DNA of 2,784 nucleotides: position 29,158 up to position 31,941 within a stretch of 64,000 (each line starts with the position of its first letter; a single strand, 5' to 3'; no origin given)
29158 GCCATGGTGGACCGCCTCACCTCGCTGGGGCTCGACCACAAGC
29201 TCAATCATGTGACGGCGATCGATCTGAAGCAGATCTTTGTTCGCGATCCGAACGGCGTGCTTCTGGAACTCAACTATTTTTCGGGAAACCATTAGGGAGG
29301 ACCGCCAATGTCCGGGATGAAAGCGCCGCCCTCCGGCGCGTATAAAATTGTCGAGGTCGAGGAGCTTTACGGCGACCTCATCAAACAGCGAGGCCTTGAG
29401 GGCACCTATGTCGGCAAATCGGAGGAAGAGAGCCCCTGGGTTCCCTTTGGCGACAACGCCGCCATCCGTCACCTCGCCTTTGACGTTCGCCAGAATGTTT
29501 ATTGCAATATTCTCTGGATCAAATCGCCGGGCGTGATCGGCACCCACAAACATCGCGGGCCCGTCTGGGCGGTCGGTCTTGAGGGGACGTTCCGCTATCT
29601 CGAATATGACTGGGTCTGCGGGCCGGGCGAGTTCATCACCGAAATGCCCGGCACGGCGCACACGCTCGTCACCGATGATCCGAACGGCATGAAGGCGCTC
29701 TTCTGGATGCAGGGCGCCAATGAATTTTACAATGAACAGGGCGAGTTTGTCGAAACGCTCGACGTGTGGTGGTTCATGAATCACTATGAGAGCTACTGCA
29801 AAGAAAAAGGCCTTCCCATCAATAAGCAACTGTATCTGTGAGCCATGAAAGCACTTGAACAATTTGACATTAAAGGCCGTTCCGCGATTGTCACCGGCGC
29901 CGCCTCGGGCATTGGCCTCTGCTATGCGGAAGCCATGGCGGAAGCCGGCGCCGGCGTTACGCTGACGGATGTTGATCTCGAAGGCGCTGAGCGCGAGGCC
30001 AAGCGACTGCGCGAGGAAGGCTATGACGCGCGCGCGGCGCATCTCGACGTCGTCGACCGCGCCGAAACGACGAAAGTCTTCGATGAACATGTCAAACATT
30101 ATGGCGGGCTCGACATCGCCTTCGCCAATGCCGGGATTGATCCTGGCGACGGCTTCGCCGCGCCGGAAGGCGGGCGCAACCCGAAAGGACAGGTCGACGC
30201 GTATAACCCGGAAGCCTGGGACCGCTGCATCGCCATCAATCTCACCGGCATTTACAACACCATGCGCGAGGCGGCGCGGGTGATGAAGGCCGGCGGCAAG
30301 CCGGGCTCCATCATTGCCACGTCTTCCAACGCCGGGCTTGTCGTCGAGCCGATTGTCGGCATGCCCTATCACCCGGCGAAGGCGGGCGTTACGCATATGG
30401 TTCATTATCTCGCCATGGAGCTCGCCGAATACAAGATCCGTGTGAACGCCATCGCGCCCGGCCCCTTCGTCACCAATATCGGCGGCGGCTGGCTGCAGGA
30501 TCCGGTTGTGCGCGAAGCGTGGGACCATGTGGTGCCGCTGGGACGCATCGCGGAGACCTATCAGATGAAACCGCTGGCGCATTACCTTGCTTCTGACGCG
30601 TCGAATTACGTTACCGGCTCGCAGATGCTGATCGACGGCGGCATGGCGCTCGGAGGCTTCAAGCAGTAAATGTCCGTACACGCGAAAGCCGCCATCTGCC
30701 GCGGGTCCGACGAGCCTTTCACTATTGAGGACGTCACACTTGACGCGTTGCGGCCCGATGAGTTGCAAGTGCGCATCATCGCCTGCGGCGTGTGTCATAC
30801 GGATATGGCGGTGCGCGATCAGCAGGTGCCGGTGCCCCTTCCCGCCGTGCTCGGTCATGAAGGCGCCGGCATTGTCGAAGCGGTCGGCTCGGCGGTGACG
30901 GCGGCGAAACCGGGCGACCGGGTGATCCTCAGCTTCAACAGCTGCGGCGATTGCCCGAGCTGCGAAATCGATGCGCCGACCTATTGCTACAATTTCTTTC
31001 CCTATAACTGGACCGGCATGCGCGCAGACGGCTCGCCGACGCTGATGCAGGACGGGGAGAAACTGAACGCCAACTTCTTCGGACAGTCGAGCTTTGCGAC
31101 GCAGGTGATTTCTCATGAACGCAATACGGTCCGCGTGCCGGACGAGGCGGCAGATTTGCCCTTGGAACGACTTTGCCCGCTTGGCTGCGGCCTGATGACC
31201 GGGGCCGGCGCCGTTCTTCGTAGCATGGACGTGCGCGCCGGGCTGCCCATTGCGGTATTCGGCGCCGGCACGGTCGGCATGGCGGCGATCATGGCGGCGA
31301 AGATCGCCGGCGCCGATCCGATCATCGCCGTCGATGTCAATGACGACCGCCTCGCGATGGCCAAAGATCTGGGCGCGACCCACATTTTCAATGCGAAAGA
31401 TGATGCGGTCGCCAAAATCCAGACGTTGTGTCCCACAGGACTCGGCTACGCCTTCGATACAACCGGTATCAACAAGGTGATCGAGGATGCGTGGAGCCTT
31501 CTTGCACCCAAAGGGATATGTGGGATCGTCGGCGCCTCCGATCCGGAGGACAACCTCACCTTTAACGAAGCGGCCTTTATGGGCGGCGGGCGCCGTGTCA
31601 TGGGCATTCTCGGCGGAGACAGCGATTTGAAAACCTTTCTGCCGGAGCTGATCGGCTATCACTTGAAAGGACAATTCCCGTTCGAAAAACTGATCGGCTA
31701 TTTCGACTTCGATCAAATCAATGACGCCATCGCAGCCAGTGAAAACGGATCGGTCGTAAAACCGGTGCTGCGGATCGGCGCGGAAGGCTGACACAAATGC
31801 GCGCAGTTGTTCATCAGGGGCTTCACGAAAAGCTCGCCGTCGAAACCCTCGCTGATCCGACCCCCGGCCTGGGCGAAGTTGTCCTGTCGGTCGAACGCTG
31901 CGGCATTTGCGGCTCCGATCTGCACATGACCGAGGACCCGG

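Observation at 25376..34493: Undescribed TonB-receptor-led module for aryl alpha-hydroxyketone cleavage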

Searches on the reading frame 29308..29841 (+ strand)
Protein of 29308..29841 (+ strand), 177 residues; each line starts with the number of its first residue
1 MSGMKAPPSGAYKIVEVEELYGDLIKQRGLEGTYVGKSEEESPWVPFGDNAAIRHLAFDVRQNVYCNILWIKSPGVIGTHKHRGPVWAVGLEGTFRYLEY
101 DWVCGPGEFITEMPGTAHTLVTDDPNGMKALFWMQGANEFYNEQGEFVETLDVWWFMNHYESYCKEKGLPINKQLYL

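Call 3: search_protein_families(library=pfam, proteins=[window:29308-29841:+])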
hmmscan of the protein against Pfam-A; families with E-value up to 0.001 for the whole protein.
window:29308-29841:+ (177 aa): 1 family
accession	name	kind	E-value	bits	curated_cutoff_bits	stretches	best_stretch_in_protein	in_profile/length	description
PF12973.13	Cupin_7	-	5e-05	23.5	27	1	40-122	9-89/105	ChrR Cupin-like domain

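Call 4: search_protein_families(library=ncbifam, proteins=[window:29308-29841:+])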
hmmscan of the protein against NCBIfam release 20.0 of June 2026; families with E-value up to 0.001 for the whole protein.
window:29308-29841:+ (177 aa): 0 families

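Call 6: search_solved_structures(query=window:29308-29841:+, max_evalue=1, show_alignments=2)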
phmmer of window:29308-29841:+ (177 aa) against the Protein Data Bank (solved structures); distinct sequences matched with E-value up to 1: 6.
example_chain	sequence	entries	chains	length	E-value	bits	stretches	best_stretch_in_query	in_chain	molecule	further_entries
5bpx_A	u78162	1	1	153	7.4e-19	71.6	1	38-163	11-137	2,4'-dihydroxyacetophenone dioxygenase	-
4p9g_A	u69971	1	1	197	8.8e-19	71.4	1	37-162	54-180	2,4'-dihydroxyacetophenone dioxygenase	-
3ebr_A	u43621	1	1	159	4.5e-10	42.9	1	41-169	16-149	uncharacterized RmlC-like cupin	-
3cjx_A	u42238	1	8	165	0.091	15.8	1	74-162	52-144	Protein of unknown function with a cupin-like fold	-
2q1z_B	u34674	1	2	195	0.15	15.2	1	33-98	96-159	Anti-Sigma factor ChrR, transcriptional activator ChrR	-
2z2s_B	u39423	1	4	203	0.16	15.1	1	33-98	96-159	Anti-Sigma factor ChrR, transcriptional activator ChrR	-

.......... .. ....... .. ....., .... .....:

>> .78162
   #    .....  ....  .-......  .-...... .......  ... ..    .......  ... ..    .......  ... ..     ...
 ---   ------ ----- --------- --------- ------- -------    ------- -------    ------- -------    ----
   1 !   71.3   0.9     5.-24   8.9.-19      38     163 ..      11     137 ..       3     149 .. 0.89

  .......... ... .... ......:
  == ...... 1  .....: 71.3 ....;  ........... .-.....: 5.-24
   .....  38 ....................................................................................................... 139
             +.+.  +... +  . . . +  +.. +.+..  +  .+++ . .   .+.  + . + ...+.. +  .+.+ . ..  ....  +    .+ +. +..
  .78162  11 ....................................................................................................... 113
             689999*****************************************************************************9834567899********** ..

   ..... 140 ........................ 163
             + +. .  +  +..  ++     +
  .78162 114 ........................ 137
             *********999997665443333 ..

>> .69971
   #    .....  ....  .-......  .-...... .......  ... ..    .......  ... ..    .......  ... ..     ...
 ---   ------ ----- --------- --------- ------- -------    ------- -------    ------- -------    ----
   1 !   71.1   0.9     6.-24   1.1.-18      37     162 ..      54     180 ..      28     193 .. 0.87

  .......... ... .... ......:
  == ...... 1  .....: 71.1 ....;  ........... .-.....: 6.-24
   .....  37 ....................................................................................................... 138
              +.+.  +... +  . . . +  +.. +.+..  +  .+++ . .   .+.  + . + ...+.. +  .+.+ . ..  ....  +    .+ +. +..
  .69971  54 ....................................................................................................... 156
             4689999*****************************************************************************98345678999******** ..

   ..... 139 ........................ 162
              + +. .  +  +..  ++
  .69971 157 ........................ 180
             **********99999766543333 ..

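Call 39: find_homologous_proteins(query=window:29308-29841:+)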
Query window:29308-29841:+ (177 aa): 491 proteins with E <= 0.001 among 502 candidates; the best 120 are listed.
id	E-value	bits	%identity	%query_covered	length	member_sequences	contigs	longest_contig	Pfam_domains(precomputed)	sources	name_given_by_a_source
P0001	6.3e-108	377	88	99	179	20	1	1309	-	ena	-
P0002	1.1e-105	370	88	99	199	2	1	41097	-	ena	-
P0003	2.6e-105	368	87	99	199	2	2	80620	-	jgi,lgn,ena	-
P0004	1.8e-104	366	87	99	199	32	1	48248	-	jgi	jgi:hypothetical protein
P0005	3.1e-104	365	86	99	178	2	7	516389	PF12973.14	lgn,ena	-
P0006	9.7e-103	360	85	99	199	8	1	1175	PF12973.14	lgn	-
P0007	4.8e-102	358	84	100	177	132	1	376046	PF12973.14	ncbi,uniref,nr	ncbi:tRNA modification GTPase [Altericroceibacterium spongiae]|uniref:tRNA modification GTPase n=1 T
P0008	5.2e-102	358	85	99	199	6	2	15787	-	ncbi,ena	-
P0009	7.2e-102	357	85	99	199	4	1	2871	-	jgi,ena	-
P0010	1.5e-101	356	82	99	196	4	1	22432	-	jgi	-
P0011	2.2e-101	356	84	99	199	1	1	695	-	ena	-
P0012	6.2e-101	354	82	99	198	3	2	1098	-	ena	-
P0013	1.4e-100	353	82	100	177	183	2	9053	PF12973.14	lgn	-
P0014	1.7e-100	353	82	99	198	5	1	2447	-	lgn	-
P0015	2.0e-100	353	84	99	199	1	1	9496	-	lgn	-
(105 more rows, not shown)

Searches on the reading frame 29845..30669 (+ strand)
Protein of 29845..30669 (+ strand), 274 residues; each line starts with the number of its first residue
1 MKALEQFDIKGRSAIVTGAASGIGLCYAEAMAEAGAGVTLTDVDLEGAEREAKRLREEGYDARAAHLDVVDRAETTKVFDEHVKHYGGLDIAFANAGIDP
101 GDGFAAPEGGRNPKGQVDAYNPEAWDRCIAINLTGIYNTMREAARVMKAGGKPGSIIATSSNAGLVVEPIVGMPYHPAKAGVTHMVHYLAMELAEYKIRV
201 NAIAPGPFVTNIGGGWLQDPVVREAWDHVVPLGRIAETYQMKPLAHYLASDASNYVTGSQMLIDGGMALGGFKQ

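Call 3: search_protein_families(library=pfam, proteins=[window:29845-30669:+])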
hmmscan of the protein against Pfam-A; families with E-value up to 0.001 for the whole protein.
window:29845-30669:+ (274 aa): 3 families
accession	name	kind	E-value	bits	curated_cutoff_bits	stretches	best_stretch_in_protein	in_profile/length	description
PF13561.12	adh_short_C2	-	6.3e-58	196.6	27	1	18-267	1-235/236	Enoyl-(Acyl carrier protein) reductase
PF00106.31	adh_short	-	1.8e-46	158.5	26.6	1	14-213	3-187/195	short chain dehydrogenase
PF08659.16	KR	-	0.00014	22.3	22.6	1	15-85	4-78/180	KR domain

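Call 4: search_protein_families(library=ncbifam, proteins=[window:29845-30669:+])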
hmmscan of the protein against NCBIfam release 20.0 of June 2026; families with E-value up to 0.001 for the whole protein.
window:29845-30669:+ (274 aa): 222 families (the best 25 are shown)
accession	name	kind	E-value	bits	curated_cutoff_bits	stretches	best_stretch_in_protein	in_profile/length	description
NF004198.0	PRK05653.1-3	equivalog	1.6e-54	185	296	1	10-268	6-247/248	3-oxoacyl-ACP reductase FabG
NF005559.1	PRK07231.1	subfamily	2.1e-53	181.3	215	1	9-268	2-248/249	glucose 1-dehydrogenase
NF009466.0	PRK12826.1-2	subfamily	1.4e-47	162.3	222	1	12-268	4-245/248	3-oxoacyl-ACP reductase FabG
NF004203.0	PRK05653.2-4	subfamily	1.8e-47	161.9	313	1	8-269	3-258/260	3-oxoacyl-ACP reductase FabG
NF006070.0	PRK08213.1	subfamily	1.9e-46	158.7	279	1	2-268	3-257/259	gluconate 5-dehydrogenase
NF005067.0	PRK06484.1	equivalog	4.9e-46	157.4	713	1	9-268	7-252/524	short chain dehydrogenase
NF052558.1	MBtsdlDhBudC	equivalog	3e-45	154.8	270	1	10-267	2-241/250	meso-2,3-butanediol dehydrogenase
NF053807.1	RhamDHLra1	equivalog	7.4e-45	153.6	400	1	10-267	3-247/252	L-rhamnose 1-dehydrogenase Lra1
NF005446.0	PRK07035.1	equivalog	2.2e-44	151.6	373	1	2-268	2-254/255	SDR family oxidoreductase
NF004713.0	PRK06057.1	equivalog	8e-44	150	404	1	9-268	7-250/257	3-oxoacyl-ACP reductase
NF004818.0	PRK06172.1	equivalog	1.1e-43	149.4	336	1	8-267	4-250/253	SDR family oxidoreductase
NF004791.0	PRK06138.1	equivalog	5e-43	147.2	312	1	8-268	2-250/252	SDR family oxidoreductase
NF009384.0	PRK12743.1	equivalog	5.6e-43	147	264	1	11-269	6-249/258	SDR family oxidoreductase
NF009468.0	PRK12826.1-4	equivalog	8.8e-43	146.8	318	1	8-269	4-249/256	SDR family oxidoreductase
NF053701.1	CsHdxCHCADhChcB2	equivalog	2e-42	145.4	350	1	10-267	2-242/245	cis-4-hydroxycyclohexanecarboxylate dehydrogenase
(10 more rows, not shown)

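Call 40: search_solved_structures(query=window:29845-30669:+, max_evalue=1e-20)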
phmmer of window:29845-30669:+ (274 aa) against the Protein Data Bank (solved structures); distinct sequences matched with E-value up to 1e-20: 153 (the best 60 are shown).
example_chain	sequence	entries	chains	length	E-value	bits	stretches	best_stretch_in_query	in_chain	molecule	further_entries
7dld_A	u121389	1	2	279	5.6e-36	127.4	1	3-267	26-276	Carbonyl Reductase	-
7dlm_A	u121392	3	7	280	5.6e-36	127.4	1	3-267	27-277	Carbonyl Reductase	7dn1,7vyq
3ctm_A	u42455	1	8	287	5.7e-36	127.4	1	3-267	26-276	Carbonyl Reductase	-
5u9p_A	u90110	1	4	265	5e-35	124.3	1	3-268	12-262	Gluconate 5-dehydrogenase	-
7dll_A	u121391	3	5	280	1.9e-34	122.4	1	3-267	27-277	(S)-specific carbonyl reductase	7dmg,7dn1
6m9u_A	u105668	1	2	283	1.1e-32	116.6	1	3-268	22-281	Oxidoreductase, short chain dehydrogenase/reductase family protein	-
3r1i_A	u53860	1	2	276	2.1e-32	115.7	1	1-267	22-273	Short-chain type dehydrogenase/reductase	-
6ow4_A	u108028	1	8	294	3.7e-32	114.9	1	3-268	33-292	Oxidoreductase, short chain dehydrogenase/reductase family protein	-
4o0l_A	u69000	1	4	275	1.4e-31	113.1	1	4-269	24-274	NADPH-dependent 3-quinuclidinone reductase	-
3awd_A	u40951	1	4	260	9.6e-31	110.3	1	4-268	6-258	Putative polyol dehydrogenase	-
4wec_A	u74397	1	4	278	4.3e-30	108.1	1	9-268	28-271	Short chain dehydrogenase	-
1vl8_A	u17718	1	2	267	6.9e-30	107.5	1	5-267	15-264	Gluconate 5-dehydrogenase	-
5h5x_A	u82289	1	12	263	4.1e-29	104.9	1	8-266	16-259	Putative oxidoreductase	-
5ha5_A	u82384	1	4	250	1.2e-28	103.4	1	10-267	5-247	Brucella ovis oxidoreductase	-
5er6_A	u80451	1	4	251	1.2e-28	103.3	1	10-267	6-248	Oxidoreductase, short chain dehydrogenase/reductase family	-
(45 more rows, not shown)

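Call 60: find_homologous_proteins(query=window:29845-30669:+, max_evalue=1e-60)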
Query window:29845-30669:+ (274 aa): 2060 proteins with E <= 1e-60 among 8000 candidates; the best 120 are listed.
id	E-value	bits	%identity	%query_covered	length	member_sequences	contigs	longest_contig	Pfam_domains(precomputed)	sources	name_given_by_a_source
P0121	8.1e-167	571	92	100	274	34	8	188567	PF13561.13,PF00106.32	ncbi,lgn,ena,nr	ncbi:MAG: short-chain dehydrogenase [Parvularcula sp.]|nr:short-chain dehydrogenase [Parvularcula sp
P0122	2.3e-163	560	91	99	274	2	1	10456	PF13561.13,PF00106.32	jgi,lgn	-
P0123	3.4e-163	559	91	100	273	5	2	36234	PF13561.13,PF00106.32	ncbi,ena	-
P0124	4.4e-163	559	91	100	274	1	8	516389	PF13561.13,PF00106.32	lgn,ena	-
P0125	7.4e-134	463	78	100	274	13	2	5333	PF08659.17,PF13561.13,PF00106.32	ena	-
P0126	2.3e-133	462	77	100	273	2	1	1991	PF13561.13,PF00106.32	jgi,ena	jgi:NAD(P)-dependent dehydrogenase (short-subunit alcohol dehydrogenase family)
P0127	2.9e-131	455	77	100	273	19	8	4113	PF08659.17,PF13561.13,PF00106.32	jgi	jgi:NAD(P)-dependent dehydrogenase (short-subunit alcohol dehydrogenase family)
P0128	3.9e-131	454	77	99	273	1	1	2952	PF08659.17,PF13561.13,PF00106.32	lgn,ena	-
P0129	5.2e-131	454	78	99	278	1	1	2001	PF08659.17,PF13561.13,PF00106.32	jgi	jgi:NAD(P)-dependent dehydrogenase (short-subunit alcohol dehydrogenase family)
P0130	1.2e-130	453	79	99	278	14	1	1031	PF13561.13,PF00106.32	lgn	-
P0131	3.4e-130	451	78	99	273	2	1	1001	PF08659.17,PF13561.13,PF00106.32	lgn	-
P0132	5.9e-130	450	76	100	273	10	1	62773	PF08659.17,PF13561.13,PF00106.32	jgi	jgi:NAD(P)-dependent dehydrogenase (short-subunit alcohol dehydrogenase family)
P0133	7.5e-130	450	77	100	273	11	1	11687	PF08659.17,PF13561.13,PF00106.32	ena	-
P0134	9.0e-130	450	74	100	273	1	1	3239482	PF08659.17,PF13561.13,PF00106.32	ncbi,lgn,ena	-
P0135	1.6e-129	449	76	99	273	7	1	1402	PF08659.17,PF13561.13,PF00106.32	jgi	jgi:NAD(P)-dependent dehydrogenase (short-subunit alcohol dehydrogenase family)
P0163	2.4e-124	432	76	99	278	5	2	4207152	PF08659.17,PF13561.13,PF00106.32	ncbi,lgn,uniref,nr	ncbi:SDR family NAD(P)-dependent oxidoreductase [Sphingobium lignivorans]|uniref:NAD(P)-dependent de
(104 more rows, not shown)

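Call 61: find_encoding_contigs(protein=P0163, flank=10000, max_places=3)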
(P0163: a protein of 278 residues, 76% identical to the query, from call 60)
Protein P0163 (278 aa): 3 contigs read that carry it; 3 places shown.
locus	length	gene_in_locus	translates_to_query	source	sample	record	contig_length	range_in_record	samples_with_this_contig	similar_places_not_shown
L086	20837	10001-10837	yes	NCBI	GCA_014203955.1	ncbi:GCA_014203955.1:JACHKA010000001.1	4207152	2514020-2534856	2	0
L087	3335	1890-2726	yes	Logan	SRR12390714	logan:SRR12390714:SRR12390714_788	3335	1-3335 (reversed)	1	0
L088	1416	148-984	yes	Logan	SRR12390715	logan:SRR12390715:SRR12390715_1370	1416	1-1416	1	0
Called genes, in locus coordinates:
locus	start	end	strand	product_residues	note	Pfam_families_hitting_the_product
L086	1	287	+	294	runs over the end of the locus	PF05853:BKACE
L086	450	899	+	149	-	-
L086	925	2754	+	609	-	PF00999:Na_H_Exchanger, PF06826:Asp-Al_Ex (weak), PF02254:TrkA_N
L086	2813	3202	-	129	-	PF09361:Phasin_2 (weak)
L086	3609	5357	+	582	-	PF12551:PHBC_N, PF07167:PhaC_N, PF00561:Abhydrolase_1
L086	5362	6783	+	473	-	PF01575:MaoC_dehydratas, PF13452:FAS1_DH_region, PF01515:PTA_PTB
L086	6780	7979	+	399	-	PF00871:Acetate_kinase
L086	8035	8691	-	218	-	PF00174:Oxidored_molyb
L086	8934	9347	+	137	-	PF00903:Glyoxalase, PF13669:Glyoxalase_4 (weak)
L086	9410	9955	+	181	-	PF12973:Cupin_7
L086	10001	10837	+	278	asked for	PF00106:adh_short, PF08659:KR (weak), PF13561:adh_short_C2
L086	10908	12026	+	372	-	PF08240:ADH_N, PF00107:ADH_zinc_N, PF13602:ADH_zinc_N_2 (faint)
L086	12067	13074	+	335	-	PF08240:ADH_N, PF16912:Glu_dehyd_C, PF00107:ADH_zinc_N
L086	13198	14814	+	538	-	PF02776:TPP_enzyme_N, PF00205:TPP_enzyme_M, PF02775:TPP_enzyme_C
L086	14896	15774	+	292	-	PF05853:BKACE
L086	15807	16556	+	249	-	PF09339:HTH_IclR, PF12802:MarR_2 (weak), PF01614:IclR_C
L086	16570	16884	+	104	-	PF07883:Cupin_2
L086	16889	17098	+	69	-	PF13770:DUF4169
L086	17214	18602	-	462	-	PF01571:GCV_T, PF08669:GCV_T_C (faint)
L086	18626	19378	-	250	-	PF00561:Abhydrolase_1 (weak), PF12697:Abhydrolase_6, PF12146:Hydrolase_4 (faint), PF00561:Abhydrolase_1 (weak)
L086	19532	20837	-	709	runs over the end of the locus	PF02629:CoA_binding (weak), PF13380:CoA_binding_2, PF13607:Succ_CoA_lig, PF13549:ATP-grasp_5, PF08442:ATP-grasp_2 (faint)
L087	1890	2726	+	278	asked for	PF00106:adh_short, PF08659:KR (weak), PF13561:adh_short_C2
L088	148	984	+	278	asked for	PF00106:adh_short, PF08659:KR (weak), PF13561:adh_short_C2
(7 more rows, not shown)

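Call 73: search_protein_families(library=pfam, proteins=[L086:13198-14814:+], max_evalue=0.01)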
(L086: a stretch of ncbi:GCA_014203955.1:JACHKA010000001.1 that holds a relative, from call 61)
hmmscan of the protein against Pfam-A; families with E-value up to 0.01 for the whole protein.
L086:13198-14814:+ (538 aa): 4 families
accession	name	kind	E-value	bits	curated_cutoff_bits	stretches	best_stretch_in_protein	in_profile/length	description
PF02775.26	TPP_enzyme_C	-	2.1e-30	106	21.9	1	397-532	11-151/151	Thiamine pyrophosphate enzyme, C-terminal TPP binding domain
PF00205.28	TPP_enzyme_M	-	1.4e-25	90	30.4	1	202-336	2-137/137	Thiamine pyrophosphate enzyme, central domain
PF02776.23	TPP_enzyme_N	-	1.3e-22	80.3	26.8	1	18-117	2-103/119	Thiamine pyrophosphate enzyme, N-terminal TPP binding domain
PF09364.15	XFP_N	-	0.002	17.5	23.7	1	412-443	139-170/364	XFP N-terminal domain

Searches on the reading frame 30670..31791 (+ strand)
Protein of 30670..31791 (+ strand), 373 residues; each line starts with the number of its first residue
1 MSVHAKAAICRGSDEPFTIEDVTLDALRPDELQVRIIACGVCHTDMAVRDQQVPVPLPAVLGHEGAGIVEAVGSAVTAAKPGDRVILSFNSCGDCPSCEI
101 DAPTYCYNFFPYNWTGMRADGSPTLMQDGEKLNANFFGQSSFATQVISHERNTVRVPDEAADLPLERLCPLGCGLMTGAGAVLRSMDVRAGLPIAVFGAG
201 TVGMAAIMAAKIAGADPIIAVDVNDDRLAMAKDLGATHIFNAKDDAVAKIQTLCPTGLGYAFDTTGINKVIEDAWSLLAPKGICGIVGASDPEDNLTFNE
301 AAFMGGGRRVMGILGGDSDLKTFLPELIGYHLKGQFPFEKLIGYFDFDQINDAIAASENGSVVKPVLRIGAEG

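Call 3: search_protein_families(library=pfam, proteins=[window:30670-31791:+])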
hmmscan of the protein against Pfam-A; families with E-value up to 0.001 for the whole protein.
window:30670-31791:+ (373 aa): 5 families
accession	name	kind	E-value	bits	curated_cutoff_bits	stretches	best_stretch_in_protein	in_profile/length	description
PF00107.32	ADH_zinc_N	-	4.1e-28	98.4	31.8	1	202-326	2-126/129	Zinc-binding dehydrogenase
PF08240.17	ADH_N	-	1.4e-23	83.5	23.5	1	29-158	2-104/104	Alcohol dehydrogenase GroES-like domain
PF16912.11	Glu_dehyd_C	-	6.9e-06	26.1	34.9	1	195-293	35-135/211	Glucose dehydrogenase C-terminus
PF01262.27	AlaDh_PNT_C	-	0.00019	21.4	23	1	194-239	31-76/214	Alanine dehydrogenase/PNT, C-terminal domain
PF13602.12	ADH_zinc_N_2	-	0.0006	21.2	27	0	234-362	1-128/134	Zinc-binding dehydrogenase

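Call 4: search_protein_families(library=ncbifam, proteins=[window:30670-31791:+])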
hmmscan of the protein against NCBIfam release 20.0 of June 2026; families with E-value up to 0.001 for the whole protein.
window:30670-31791:+ (373 aa): 24 families
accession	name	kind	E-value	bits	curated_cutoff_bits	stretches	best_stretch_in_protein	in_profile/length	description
TIGR03451.1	mycoS_dep_FDH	equivalog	1.5e-63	214.8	512.9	1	6-367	3-356/358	S-(hydroxymethyl)mycothiol dehydrogenase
TIGR03989.1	Rxyl_3153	subfamily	3.9e-63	213.9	440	1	5-367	2-368/370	NDMA-dependent alcohol dehydrogenase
TIGR02818.1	adh_III_F_hyde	equivalog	1.1e-59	202.3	543.95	1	5-368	2-367/368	S-(hydroxymethyl)glutathione dehydrogenase/class III alcohol dehydrogenase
NF006940.0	PRK09422.1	equivalog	1.3e-35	123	344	1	6-321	2-292/338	alcohol dehydrogenase AdhP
NF041097.1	keto_inos_dh_IolM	equivalog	2.3e-31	108.8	450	2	180-364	196-384/389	scyllo-inosose 3-dehydrogenase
TIGR03366.1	HpnZ_proposed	hypoth_equivalog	3.3e-31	108.7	328.1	1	26-343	2-307/315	putative phosphonate catabolism associated alcohol dehydrogenase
NF047908.1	AldhRedAhr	equivalog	6e-26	91.1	470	1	11-361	10-326/335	NADPH-dependent aldehyde reductase Ahr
NF007642.0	PRK10309.1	equivalog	3.7e-25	88.9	550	2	142-305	117-275/347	galactitol-1-phosphate 5-dehydrogenase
NF003808.0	PRK05396.1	equivalog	3.9e-25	88.4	380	1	14-315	10-288/341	L-threonine 3-dehydrogenase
TIGR03201.1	dearomat_had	equivalog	1.7e-23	83.3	338.65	1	15-362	9-341/349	6-hydroxycyclohex-1-ene-1-carbonyl-CoA dehydrogenase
TIGR00692.1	tdh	equivalog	1.7e-23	83.2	458.35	2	142-300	119-273/340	L-threonine 3-dehydrogenase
NF007489.0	PRK10083.1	equivalog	2.5e-22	79.3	376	2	17-109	12-106/339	Zn-dependent oxidoreductase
NF010344.0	PRK13771.1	subfamily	5.6e-19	68.3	349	1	6-108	2-106/334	putative alcohol dehydrogenase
TIGR02819.1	fdhA_non_GSH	equivalog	3.1e-17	62.2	636.95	1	34-249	41-247/397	formaldehyde dehydrogenase, glutathione-independent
NF041172.1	AcrlCoa_red_Thmprot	equivalog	1e-14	54.2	500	1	6-112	2-110/334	acryloyl-CoA reductase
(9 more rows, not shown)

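Call 41: search_solved_structures(query=window:30670-31791:+, max_evalue=1e-30)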
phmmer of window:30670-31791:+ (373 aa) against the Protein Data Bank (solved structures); distinct sequences matched with E-value up to 1e-30: 69 (the best 60 are shown).
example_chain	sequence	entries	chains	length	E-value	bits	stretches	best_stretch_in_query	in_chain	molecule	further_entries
5tnx_A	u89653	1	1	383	4.1e-104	351.8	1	6-369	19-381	Alcohol dehydrogenase zinc-binding domain protein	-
1f8f_A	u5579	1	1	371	5.4e-93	315.2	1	6-369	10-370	BENZYL ALCOHOL DEHYDROGENASE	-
1hdy_A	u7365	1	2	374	9.5e-59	202.5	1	4-367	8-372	ALCOHOL DEHYDROGENASE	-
1deh_A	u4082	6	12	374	1.2e-57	198.8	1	4-367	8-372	HUMAN BETA1 ALCOHOL DEHYDROGENASE | ALCOHOL DEHYDROGENASE | CLASS I ALCOHOL DEHYDROGENASE 1, BETA SUBUNIT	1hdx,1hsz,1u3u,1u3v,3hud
1hdz_A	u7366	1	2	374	3.1e-57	197.5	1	4-367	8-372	ALCOHOL DEHYDROGENASE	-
1htb_A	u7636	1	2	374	4.8e-57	196.9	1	4-366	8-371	BETA3 ALCOHOL DEHYDROGENASE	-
1ht0_A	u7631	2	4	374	7.8e-57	196.2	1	4-367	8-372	CLASS I ALCOHOL DEHYDROGENASE 3, GAMMA SUBUNIT | Alcohol dehydrogenase gamma chain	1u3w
1hso_A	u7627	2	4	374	1.1e-56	195.8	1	4-367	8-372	CLASS I ALCOHOL DEHYDROGENASE 1, ALPHA SUBUNIT | Alcohol dehydrogenase alpha chain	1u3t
7aas_A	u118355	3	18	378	6e-56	193.3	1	3-367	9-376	S-(hydroxymethyl)glutathione dehydrogenase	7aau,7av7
1qv6_A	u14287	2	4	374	1.7e-54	188.6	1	4-367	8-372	Alcohol dehydrogenase E chain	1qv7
5kcp_A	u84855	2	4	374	1.7e-54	188.6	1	4-367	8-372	Alcohol dehydrogenase E chain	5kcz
7uq9_A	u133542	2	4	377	1.7e-54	188.5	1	4-367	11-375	Alcohol dehydrogenase E chain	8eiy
4nfh_A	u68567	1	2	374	1.7e-54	188.5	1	4-367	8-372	Alcohol dehydrogenase E chain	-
8g2l_A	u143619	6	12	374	4.4e-54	187.2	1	4-367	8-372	Alcohol dehydrogenase E chain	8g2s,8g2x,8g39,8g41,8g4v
8ecu_A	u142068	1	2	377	5e-54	187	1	4-367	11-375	Alcohol dehydrogenase E chain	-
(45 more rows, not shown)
